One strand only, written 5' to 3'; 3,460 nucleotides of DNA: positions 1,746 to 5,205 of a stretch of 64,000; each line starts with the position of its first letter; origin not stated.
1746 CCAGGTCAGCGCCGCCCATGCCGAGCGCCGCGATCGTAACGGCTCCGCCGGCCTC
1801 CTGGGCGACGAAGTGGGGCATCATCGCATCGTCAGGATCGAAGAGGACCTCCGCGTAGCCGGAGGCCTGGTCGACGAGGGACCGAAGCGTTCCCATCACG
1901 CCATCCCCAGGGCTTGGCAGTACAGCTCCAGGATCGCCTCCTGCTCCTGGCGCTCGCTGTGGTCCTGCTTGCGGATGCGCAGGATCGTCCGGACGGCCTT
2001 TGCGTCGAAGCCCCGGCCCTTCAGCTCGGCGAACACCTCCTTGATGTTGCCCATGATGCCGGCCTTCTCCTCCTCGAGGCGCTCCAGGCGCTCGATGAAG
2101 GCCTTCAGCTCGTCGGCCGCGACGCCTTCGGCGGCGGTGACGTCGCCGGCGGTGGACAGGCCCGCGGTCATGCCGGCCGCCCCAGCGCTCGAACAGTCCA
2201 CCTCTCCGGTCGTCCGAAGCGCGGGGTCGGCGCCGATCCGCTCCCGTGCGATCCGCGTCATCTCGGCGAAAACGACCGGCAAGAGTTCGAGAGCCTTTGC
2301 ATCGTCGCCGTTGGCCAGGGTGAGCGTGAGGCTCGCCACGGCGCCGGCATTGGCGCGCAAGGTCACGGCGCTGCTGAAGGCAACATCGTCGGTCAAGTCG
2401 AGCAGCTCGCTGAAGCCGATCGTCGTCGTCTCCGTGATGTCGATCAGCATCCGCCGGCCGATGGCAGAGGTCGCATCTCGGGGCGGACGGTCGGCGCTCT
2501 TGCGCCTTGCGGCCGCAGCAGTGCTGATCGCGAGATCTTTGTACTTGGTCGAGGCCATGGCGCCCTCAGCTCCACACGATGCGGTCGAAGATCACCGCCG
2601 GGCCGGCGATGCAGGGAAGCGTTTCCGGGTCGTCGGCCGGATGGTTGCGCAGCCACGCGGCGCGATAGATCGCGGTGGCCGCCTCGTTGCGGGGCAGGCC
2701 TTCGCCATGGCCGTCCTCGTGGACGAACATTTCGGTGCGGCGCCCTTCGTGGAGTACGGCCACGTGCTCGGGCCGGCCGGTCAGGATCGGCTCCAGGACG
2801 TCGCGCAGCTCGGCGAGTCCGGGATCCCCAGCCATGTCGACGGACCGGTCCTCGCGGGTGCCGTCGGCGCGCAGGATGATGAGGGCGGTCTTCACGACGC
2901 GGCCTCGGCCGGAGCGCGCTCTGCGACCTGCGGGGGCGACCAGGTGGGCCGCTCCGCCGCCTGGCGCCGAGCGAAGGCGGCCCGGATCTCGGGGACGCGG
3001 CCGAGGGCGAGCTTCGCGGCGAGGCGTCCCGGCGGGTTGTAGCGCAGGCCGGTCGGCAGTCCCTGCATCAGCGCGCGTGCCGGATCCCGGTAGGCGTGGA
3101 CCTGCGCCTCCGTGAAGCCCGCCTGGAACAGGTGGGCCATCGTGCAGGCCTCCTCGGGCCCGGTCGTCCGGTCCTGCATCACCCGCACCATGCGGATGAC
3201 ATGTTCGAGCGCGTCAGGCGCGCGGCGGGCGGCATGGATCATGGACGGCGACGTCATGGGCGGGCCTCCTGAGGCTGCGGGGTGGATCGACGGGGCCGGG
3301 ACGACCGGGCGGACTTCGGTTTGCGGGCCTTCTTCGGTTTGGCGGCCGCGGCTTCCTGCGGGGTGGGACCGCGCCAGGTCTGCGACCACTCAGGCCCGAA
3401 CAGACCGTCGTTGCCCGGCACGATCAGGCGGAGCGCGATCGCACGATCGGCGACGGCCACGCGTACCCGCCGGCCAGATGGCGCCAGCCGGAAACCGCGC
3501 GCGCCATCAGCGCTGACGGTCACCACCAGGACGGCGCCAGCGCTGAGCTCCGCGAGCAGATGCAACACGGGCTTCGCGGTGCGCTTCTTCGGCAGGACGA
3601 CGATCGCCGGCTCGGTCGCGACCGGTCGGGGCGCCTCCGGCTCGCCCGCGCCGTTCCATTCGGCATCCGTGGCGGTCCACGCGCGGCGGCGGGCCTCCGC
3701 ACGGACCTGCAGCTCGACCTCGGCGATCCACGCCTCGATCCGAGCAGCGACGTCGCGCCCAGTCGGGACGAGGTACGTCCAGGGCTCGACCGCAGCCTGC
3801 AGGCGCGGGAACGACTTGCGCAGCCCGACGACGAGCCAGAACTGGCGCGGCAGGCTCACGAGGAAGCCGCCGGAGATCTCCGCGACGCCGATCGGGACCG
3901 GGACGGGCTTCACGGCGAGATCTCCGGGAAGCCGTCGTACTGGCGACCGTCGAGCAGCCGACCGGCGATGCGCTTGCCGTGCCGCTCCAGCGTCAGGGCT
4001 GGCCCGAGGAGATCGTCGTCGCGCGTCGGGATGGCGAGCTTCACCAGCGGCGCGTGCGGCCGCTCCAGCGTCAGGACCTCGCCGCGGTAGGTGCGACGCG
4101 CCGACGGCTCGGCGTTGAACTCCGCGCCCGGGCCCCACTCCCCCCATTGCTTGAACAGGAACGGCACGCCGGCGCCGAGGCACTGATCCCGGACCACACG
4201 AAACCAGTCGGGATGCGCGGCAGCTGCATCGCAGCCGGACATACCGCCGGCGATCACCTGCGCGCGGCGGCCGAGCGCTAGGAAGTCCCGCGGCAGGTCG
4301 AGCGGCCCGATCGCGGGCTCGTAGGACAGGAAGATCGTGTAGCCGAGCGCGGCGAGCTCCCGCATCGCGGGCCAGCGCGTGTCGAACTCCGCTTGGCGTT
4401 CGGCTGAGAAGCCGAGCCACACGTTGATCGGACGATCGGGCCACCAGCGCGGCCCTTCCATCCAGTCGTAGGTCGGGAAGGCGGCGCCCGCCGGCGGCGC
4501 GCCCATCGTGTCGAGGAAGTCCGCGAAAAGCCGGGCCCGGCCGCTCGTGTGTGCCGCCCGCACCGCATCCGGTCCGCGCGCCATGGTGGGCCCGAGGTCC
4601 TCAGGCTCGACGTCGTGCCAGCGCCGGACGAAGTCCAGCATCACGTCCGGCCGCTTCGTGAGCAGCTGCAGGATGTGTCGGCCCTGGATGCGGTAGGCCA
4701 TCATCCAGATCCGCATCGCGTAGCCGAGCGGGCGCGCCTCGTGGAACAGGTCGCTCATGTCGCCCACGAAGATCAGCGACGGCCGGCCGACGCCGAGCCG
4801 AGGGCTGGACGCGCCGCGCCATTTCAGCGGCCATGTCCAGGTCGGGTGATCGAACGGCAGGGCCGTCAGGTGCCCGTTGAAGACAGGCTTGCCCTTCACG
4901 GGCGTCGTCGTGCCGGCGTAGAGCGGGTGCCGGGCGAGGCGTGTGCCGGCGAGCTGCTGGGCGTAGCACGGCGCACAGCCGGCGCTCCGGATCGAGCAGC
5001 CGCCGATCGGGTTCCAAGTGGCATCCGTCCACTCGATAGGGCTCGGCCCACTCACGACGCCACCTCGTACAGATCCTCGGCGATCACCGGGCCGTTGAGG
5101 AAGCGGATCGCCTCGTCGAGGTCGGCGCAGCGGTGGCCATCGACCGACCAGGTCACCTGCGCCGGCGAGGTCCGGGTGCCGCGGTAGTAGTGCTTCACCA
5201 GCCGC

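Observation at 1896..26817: Candidate system: a prophage carrying parts of the host cell-cycle/epigenetic circuit (GapR + GcrA-like + MucR + GANTC arrays)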

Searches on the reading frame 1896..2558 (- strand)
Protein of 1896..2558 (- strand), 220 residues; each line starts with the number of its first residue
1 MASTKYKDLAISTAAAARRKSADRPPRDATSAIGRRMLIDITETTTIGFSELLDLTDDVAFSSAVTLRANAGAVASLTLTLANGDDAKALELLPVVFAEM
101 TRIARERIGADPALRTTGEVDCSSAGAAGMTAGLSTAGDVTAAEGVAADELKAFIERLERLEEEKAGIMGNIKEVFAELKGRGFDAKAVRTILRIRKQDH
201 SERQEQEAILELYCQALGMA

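Call 5: search_protein_families(library=pfam, proteins=[window:1896-2558:-], max_evalue=0.01)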
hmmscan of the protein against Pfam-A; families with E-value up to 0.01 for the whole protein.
window:1896-2558:- (220 aa): 1 family
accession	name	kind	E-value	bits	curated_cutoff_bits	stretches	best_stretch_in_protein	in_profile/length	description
PF10073.14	GapR_DNA-bd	-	2.8e-31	107.4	22.6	1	147-218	1-72/72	GapR-like, DNA-binding domain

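Call 22: search_protein_families(library=phrogs, proteins=[window:1896-2558:-], max_evalue=0.01)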
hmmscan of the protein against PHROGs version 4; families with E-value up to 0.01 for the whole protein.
window:1896-2558:- (220 aa): 3 families
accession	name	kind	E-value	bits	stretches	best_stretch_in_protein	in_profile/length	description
phrog_4212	-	unknown function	4.5e-33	115.9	1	107-219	241-351/353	-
phrog_24242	-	unknown function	0.0036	17.2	1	17-58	136-177/540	-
phrog_28255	-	unknown function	0.0096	17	0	96-212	16-131/140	-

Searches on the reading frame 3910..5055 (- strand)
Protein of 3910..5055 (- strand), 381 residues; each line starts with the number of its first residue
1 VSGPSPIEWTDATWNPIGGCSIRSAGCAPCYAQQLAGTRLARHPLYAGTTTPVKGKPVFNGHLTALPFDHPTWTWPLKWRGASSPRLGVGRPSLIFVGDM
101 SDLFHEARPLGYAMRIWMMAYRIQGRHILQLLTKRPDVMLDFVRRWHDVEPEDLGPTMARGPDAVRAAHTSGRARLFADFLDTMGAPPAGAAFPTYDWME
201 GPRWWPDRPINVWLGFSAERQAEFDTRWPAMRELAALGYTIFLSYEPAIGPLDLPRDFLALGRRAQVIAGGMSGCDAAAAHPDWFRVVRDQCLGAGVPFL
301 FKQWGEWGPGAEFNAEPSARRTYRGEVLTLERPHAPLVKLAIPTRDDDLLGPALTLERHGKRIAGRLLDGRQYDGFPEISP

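Call 17: search_protein_families(library=pfam, proteins=[window:3910-5055:-], max_evalue=0.01)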
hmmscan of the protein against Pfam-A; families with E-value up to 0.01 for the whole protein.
window:3910-5055:- (381 aa): 1 family
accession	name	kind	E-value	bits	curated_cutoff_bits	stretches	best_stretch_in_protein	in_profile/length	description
PF07505.17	DUF5131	-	2.3e-54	184.9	28.9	1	5-377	2-243/243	Protein of unknown function (DUF5131)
